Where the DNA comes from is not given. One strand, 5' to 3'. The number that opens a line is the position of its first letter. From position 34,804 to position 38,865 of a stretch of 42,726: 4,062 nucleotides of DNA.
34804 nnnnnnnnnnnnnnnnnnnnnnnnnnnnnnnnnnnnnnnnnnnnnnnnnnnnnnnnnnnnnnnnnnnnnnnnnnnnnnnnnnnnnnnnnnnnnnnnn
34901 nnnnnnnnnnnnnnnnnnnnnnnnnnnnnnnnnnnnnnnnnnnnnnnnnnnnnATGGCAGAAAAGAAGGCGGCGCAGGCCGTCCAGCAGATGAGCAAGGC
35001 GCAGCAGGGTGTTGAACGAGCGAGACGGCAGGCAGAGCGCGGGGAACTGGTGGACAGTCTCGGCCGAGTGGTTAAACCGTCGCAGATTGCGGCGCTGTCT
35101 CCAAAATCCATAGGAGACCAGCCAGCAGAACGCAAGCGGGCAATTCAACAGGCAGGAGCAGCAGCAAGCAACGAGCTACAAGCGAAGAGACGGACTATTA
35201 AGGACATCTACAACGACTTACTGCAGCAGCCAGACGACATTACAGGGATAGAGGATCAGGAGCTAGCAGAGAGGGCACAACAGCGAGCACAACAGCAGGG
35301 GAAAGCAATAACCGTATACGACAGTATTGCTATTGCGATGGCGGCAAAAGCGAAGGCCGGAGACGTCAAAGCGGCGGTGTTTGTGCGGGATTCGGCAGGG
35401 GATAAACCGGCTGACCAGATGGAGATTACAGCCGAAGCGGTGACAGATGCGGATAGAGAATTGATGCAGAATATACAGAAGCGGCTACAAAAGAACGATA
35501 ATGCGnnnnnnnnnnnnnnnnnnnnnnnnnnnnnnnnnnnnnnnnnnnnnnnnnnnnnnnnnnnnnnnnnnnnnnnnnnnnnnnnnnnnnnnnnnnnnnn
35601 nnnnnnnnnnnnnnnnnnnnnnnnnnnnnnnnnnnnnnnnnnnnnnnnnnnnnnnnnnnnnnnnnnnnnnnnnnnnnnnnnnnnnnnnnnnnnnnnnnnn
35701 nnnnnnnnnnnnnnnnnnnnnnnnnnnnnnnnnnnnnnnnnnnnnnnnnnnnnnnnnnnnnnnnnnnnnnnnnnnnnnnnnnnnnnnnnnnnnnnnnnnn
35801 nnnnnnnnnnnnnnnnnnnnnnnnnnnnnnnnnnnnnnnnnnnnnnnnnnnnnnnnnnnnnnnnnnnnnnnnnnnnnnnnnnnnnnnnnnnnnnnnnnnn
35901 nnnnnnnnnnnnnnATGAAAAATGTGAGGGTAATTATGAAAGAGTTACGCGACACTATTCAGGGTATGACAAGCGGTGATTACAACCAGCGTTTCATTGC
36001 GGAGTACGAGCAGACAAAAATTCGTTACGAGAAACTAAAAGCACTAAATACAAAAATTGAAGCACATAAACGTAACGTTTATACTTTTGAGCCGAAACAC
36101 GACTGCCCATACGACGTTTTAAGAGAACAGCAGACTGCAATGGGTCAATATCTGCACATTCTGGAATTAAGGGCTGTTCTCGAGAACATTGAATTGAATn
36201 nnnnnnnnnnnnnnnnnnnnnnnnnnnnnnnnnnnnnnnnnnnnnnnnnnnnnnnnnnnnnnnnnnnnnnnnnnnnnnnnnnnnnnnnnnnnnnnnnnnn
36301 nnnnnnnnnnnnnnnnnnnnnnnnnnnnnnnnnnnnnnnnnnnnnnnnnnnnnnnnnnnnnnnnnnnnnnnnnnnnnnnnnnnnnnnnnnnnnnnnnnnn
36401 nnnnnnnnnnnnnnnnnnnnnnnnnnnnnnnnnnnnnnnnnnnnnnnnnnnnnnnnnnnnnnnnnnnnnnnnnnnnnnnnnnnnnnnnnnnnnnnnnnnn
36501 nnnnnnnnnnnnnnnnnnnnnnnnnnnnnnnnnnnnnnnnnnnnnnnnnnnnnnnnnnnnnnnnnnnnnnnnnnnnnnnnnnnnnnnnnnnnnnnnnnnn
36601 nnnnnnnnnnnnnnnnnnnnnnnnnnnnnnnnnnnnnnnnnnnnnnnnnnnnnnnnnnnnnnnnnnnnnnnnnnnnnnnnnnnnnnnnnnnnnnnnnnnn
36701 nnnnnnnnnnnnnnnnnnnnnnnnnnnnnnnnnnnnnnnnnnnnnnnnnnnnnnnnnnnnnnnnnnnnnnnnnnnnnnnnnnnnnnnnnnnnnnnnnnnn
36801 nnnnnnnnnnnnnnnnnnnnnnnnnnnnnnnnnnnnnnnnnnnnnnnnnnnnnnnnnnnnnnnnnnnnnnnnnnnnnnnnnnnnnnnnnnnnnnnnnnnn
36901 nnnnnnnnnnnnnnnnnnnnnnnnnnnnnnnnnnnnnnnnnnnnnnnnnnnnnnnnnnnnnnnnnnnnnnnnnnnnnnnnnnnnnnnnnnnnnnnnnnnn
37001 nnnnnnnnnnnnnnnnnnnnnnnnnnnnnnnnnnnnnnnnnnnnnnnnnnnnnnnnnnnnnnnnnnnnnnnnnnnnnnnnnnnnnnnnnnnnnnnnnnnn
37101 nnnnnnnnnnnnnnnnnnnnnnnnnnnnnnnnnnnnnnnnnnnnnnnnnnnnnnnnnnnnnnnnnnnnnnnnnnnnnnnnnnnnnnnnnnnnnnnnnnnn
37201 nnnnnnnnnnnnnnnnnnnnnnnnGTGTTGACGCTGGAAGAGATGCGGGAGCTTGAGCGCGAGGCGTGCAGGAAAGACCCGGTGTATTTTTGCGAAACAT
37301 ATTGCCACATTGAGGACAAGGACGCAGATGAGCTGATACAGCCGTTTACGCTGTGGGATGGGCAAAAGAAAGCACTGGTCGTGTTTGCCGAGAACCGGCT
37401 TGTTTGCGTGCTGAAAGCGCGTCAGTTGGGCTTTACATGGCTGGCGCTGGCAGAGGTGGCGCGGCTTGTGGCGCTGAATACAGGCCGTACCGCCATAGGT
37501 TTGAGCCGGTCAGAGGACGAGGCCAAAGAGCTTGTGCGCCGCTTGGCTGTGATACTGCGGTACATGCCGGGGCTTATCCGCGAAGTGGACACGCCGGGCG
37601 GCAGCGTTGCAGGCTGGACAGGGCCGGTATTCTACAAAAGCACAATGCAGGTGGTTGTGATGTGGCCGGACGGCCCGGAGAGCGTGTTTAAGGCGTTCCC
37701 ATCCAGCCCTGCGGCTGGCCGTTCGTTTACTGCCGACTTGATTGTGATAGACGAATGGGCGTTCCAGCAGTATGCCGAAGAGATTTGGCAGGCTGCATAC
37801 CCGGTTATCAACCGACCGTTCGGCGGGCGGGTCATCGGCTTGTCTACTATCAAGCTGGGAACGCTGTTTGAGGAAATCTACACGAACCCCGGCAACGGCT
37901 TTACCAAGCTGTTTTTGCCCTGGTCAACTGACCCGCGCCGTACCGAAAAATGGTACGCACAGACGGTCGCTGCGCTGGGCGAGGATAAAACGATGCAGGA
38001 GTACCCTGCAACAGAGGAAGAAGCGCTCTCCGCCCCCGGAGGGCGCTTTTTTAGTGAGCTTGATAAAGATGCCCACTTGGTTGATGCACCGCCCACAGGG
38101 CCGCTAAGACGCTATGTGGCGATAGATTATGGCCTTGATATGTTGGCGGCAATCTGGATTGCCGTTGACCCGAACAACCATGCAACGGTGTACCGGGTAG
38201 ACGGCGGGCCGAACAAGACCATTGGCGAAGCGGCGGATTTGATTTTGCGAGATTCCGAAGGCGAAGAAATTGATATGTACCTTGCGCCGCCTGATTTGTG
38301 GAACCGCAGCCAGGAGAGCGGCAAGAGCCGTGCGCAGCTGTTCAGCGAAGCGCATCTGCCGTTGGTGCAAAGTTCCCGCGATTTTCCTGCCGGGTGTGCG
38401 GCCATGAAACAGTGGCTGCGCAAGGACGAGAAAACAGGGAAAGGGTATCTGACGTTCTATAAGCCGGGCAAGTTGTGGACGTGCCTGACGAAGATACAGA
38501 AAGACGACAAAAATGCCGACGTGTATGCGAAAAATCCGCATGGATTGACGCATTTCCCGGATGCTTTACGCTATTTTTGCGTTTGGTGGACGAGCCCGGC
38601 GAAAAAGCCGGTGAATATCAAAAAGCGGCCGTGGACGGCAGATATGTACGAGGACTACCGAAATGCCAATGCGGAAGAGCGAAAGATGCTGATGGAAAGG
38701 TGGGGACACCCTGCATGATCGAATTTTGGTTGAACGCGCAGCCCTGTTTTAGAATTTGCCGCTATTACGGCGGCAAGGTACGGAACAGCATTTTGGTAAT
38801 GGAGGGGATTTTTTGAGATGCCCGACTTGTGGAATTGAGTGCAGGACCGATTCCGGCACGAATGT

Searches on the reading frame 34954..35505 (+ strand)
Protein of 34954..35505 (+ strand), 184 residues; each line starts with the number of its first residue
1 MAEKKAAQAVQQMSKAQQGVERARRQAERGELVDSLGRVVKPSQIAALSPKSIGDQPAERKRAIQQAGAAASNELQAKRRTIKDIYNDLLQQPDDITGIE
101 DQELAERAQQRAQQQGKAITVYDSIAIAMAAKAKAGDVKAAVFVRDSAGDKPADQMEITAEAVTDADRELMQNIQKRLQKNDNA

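Call 9: search_protein_families(library=pfam, max_evalue=0.1, proteins=[window:34954-35505:+])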
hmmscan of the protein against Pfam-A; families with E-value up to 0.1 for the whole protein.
window:34954-35505:+ (184 aa): 0 families

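Call 10: search_protein_families(library=phrogs, max_evalue=0.01, proteins=[window:34954-35505:+])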
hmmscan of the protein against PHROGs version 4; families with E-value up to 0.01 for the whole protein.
window:34954-35505:+ (184 aa): 1 family
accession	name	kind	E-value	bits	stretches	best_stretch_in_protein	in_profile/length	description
phrog_2412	-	unknown function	0.0013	19.8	1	58-162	15-112/150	-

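Call 21: find_related_loci(query=window:34954-35505:+, collection=viral_contigs, flank=2500)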
Query window:34954-35505:+ (184 aa) in viral_contigs; peptide patterns used: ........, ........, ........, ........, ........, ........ (x = any residue, [..] = any of these).
87 stretches matched a pattern; 32 encode a relative of the query (tblastn E <= 1e-3); 32 distinct loci.
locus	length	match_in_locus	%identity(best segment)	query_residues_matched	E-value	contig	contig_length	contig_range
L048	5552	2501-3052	100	1-184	1e-116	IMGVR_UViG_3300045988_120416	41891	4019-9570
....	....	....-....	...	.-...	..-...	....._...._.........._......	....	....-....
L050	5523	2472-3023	100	1-184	1e-116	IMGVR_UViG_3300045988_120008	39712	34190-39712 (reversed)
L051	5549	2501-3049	98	1-183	1e-113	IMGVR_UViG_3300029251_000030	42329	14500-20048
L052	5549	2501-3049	98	1-183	1e-113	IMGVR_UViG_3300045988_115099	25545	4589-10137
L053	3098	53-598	95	1-182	6e-97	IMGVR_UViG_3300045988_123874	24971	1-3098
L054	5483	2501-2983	96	1-161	2e-96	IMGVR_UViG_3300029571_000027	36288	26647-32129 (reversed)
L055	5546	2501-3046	94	1-182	2e-94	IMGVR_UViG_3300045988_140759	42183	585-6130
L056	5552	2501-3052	80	1-184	3e-86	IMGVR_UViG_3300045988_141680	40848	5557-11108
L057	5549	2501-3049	82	1-182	8e-86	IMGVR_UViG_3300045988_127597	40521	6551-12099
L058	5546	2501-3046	75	1-182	8e-81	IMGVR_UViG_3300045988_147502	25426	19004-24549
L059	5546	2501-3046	75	1-182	1e-79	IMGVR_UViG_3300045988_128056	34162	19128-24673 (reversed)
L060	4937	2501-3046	75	1-182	1e-79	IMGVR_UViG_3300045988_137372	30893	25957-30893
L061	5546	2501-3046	74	1-182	2e-78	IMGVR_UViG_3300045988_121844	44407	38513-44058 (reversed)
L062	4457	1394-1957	72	1-184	1e-71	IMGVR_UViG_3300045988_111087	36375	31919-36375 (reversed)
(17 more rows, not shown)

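Call 40: search_protein_families(library=ncbifam, max_evalue=0.05, proteins=[window:34954-35505:+])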
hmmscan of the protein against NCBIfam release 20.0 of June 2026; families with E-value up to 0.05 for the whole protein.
window:34954-35505:+ (184 aa): 1 family
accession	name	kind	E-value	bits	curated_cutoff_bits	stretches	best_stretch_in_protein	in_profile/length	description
NF012211.1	tand_rpt_95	domain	0.0093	15.9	90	1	87-166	13-90/98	tandem-95 repeat protein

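Call 70: search_solved_structures(query=window:34954-35505:+, max_evalue=10)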
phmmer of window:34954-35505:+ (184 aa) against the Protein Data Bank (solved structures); distinct sequences matched with E-value up to 10: 1.
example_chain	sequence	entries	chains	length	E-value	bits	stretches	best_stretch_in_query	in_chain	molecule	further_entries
6hxj_B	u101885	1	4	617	0.72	13.4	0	57-119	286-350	ATP-citrate lyase alpha-subunit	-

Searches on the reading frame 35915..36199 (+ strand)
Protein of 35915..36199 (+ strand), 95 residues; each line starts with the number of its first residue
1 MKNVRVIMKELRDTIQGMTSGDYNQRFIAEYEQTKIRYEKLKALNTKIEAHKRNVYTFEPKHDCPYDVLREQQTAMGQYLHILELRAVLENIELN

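Call 9: search_protein_families(library=pfam, max_evalue=0.1, proteins=[window:35915-36199:+])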
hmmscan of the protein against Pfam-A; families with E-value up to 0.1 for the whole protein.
window:35915-36199:+ (95 aa): 1 family
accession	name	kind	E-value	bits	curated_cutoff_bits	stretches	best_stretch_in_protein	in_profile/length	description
PF21825.2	crAss001_48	-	3.8e-15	56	24.8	1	22-88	2-60/61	crAss001_48 related protein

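Call 10: search_protein_families(library=phrogs, max_evalue=0.01, proteins=[window:35915-36199:+])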
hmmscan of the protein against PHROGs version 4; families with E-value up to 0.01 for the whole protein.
window:35915-36199:+ (95 aa): 2 families
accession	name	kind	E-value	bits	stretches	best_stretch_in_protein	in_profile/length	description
phrog_774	-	unknown function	5.2e-15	56.8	1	6-94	49-129/134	-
phrog_3934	-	unknown function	0.00089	19.6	1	21-86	108-166/336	-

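Call 40: search_protein_families(library=ncbifam, max_evalue=0.05, proteins=[window:35915-36199:+])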
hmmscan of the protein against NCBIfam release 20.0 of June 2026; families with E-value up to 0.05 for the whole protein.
window:35915-36199:+ (95 aa): 0 families

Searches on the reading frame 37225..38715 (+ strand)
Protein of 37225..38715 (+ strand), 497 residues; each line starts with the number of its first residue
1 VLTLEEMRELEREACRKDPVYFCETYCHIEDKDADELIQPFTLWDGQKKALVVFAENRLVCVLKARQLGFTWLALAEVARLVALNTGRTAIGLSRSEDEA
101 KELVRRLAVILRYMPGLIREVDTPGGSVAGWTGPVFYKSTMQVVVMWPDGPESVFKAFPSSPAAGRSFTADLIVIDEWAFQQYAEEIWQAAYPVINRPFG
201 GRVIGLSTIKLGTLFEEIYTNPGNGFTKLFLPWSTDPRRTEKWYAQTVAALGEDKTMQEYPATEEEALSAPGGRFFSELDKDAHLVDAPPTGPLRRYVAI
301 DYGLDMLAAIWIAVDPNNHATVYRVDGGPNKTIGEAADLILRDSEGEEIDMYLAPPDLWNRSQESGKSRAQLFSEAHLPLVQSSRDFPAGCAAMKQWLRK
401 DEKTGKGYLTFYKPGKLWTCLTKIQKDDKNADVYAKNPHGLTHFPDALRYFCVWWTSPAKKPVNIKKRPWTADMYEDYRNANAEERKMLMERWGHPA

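Call 9: search_protein_families(library=pfam, max_evalue=0.1, proteins=[window:37225-38715:+])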
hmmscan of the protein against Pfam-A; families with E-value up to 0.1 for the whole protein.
window:37225-38715:+ (497 aa): 1 family
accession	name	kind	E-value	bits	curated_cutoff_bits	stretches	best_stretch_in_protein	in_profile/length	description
PF03237.21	Terminase_6N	-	0.0005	20.2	22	1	62-196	2-123/215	Terminase large subunit, T4likevirus-type, N-terminal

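Call 10: search_protein_families(library=phrogs, max_evalue=0.01, proteins=[window:37225-38715:+])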
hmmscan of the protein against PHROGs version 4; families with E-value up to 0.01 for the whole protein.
window:37225-38715:+ (497 aa): 5 families
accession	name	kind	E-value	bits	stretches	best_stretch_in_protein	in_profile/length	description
phrog_2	-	head and packaging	1.4e-25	91.2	1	9-492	247-615/807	terminase large subunit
phrog_5989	-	head and packaging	1.6e-15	58.1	1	3-115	107-214/347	terminase large subunit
phrog_7579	-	head and packaging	1.3e-07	32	1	57-224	17-163/239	terminase large subunit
phrog_36964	-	head and packaging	2.4e-05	23.6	0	6-71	30-92/890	terminase large subunit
phrog_3746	-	head and packaging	0.0012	18.9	1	43-103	144-203/374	terminase large subunit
